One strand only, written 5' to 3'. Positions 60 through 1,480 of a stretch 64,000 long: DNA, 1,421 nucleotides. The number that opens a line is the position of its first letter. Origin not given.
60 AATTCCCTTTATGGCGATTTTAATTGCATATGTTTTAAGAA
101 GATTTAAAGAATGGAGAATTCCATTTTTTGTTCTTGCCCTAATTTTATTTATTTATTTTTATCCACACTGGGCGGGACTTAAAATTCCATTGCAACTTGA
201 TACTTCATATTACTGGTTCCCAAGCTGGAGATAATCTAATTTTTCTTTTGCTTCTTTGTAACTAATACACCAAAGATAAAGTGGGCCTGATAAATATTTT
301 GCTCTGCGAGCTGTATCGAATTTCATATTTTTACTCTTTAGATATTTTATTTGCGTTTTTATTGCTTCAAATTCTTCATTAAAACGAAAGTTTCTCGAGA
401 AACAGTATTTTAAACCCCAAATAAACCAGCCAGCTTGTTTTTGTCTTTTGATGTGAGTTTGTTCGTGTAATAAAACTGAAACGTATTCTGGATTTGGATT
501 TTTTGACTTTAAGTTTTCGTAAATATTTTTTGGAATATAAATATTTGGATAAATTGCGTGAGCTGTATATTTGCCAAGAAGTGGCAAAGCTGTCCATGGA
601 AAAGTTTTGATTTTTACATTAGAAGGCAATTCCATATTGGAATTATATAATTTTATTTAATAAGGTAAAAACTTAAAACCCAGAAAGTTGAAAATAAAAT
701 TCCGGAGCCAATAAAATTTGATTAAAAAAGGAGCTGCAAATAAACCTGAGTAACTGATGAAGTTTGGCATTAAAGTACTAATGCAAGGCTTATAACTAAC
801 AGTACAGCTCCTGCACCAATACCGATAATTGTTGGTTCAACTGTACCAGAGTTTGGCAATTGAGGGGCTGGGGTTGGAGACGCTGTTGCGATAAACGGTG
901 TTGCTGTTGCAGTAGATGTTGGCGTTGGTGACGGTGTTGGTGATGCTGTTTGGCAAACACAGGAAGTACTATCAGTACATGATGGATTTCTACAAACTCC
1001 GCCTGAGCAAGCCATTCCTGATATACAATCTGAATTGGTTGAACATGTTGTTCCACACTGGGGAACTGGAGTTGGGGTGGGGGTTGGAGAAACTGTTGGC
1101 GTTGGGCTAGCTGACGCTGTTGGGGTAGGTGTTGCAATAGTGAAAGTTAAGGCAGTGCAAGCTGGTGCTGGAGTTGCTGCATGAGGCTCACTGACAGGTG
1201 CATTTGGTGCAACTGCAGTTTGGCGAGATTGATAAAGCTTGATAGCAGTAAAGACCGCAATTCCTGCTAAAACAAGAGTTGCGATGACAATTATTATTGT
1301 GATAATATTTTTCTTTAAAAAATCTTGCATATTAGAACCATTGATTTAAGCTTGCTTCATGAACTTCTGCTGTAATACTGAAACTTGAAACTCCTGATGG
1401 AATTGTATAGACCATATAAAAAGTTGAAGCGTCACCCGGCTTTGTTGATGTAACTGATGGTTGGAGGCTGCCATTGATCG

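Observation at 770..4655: pilN-pilO operon continues into four secreted or surface proteins with a shared 8-Cys module and a sortase-type LPNSG signal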

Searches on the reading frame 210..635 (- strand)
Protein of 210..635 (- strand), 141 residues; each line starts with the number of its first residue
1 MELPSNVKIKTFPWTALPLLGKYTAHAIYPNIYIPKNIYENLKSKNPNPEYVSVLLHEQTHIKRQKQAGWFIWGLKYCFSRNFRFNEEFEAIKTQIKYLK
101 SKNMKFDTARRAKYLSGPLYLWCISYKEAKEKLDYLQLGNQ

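Call 8: search_protein_families(library=pfam, proteins=[window:210-635:-], max_evalue=0.01)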
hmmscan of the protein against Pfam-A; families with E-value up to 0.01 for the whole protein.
window:210-635:- (141 aa): 1 family
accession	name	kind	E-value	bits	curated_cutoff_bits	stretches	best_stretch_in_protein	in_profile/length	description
PF05569.17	Peptidase_M56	-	0.0047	16.6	31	1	28-76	174-219/296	BlaR1 peptidase M56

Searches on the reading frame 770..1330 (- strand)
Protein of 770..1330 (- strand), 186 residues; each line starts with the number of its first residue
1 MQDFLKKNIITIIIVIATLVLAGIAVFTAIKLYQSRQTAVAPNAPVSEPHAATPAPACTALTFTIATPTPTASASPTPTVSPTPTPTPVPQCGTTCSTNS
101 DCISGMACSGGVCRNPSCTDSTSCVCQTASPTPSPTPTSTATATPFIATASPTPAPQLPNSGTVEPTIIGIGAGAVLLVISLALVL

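Call 3: search_protein_families(library=pfam, proteins=[window:770-1330:-], max_evalue=1)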
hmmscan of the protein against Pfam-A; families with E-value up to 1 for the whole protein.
window:770-1330:- (186 aa): 3 families
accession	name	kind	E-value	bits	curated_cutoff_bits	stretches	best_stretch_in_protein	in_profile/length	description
PF21164.2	Dumpy_DPY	-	0.017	15.5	27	1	96-116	4-24/24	Dumpy, DPY module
PF17073.10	SafA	-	0.087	13.2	27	1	7-31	17-41/66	Two-component-system connector protein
PF20556.3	DUF6768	-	0.17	12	27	1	7-39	40-72/123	Family of unknown function (DUF6768)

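Call 4: search_protein_families(library=ncbifam, proteins=[window:770-1330:-], max_evalue=1)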
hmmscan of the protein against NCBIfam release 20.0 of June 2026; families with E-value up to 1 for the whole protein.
window:770-1330:- (186 aa): 1 family
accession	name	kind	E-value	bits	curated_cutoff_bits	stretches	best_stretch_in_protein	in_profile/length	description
NF052345.1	S_layer_anammox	exception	0.085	10.1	1400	1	64-121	1282-1341/1596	Kustd1514 family S-layer glycoprotein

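Call 34: find_homologous_proteins(query=window:770-1330:-)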
Query window:770-1330:- (186 aa): 122 proteins with E <= 0.001 among 8000 candidates; the best 120 are listed.
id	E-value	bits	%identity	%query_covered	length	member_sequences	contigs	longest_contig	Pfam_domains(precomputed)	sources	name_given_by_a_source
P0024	2.9e-106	371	100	100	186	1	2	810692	-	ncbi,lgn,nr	ncbi:MAG TPA: hypothetical protein VG895_04245 [Patescibacteria group bacterium]|nr:hypothetical pro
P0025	1.8e-70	254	54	53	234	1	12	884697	-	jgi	jgi:hypothetical protein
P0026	1.8e-64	235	50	68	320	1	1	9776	-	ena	-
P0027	4.2e-63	230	43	100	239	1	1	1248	-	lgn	-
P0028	7.8e-60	220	57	68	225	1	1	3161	-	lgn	-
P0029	3.5e-53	198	50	68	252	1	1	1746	-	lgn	-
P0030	6.2e-53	197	60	91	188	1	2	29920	-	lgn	-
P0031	3.5e-52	195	60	100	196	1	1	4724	-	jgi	jgi:hypothetical protein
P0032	8.7e-51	190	50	67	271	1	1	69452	-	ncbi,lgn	-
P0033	1.0e-46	177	56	97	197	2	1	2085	-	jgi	jgi:cytoskeletal protein RodZ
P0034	1.1e-46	177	50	69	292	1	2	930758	-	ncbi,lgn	-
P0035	2.5e-46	176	50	61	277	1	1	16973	-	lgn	-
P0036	3.3e-46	175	57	69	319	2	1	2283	-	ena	-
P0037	5.2e-46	175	39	99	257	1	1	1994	-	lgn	-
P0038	1.1e-45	174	39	67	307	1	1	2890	-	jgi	jgi:hypothetical protein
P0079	5.6e-25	106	61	35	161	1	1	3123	PF27998.1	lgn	-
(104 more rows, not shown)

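Call 64: search_protein_families(library=pfam, proteins=[P0079, P0025, P0030], max_evalue=0.1)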
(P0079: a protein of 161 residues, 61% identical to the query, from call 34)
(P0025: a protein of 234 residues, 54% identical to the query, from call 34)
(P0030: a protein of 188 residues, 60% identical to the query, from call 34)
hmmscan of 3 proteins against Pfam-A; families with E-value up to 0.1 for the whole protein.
P0079 (161 aa): 1 family
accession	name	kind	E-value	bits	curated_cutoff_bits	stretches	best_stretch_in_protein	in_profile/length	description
PF05808.16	Podoplanin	-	0.057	14.2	30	1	90-155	50-117/135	Podoplanin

P0025 (234 aa): 0 families

P0030 (188 aa): 2 families
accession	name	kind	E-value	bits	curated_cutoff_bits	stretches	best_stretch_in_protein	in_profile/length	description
PF23416.1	DUF7107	-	0.027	15.2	24.6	1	96-126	1-30/48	Domain of unknown function (DUF7107)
PF21164.2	Dumpy_DPY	-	0.043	14.2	27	1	97-115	4-22/24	Dumpy, DPY module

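Call 68: find_encoding_contigs(protein=P0025, flank=8000, max_places=2)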
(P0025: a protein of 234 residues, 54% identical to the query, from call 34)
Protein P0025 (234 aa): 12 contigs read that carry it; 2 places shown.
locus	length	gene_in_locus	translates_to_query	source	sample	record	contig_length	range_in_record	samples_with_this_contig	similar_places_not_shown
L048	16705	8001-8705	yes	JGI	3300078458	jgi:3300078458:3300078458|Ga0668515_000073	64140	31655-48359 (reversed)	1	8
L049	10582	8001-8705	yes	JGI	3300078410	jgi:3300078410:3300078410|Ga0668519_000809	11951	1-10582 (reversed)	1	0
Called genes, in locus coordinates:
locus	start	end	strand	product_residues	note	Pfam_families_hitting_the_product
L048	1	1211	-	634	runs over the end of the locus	PF00012:HSP70, PF06723:MreB_Mbl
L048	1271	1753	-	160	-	PF01025:GrpE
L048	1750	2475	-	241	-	PF01628:HrcA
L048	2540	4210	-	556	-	PF03023:MurJ, PF13440:Polysacc_synt_3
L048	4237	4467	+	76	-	PF01649:Ribosomal_S20p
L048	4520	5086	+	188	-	PF05137:PilN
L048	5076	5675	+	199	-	-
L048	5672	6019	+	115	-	-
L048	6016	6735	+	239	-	PF00041:fn3, PF16656:Pur_ac_phosph_N (weak)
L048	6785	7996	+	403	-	-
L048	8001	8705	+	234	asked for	-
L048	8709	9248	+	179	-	-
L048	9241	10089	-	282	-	PF00561:Abhydrolase_1, PF12697:Abhydrolase_6 (weak)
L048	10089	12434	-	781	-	PF02366:PMT, PF13231:PMT_2, PF16192:PMT_4TMC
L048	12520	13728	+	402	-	-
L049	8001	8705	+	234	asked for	-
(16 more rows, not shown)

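Call 82: search_protein_families(library=padloc, proteins=[window:770-1330:-], max_evalue=0.01)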
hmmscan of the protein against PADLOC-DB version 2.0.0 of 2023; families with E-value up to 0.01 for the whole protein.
window:770-1330:- (186 aa): 0 families
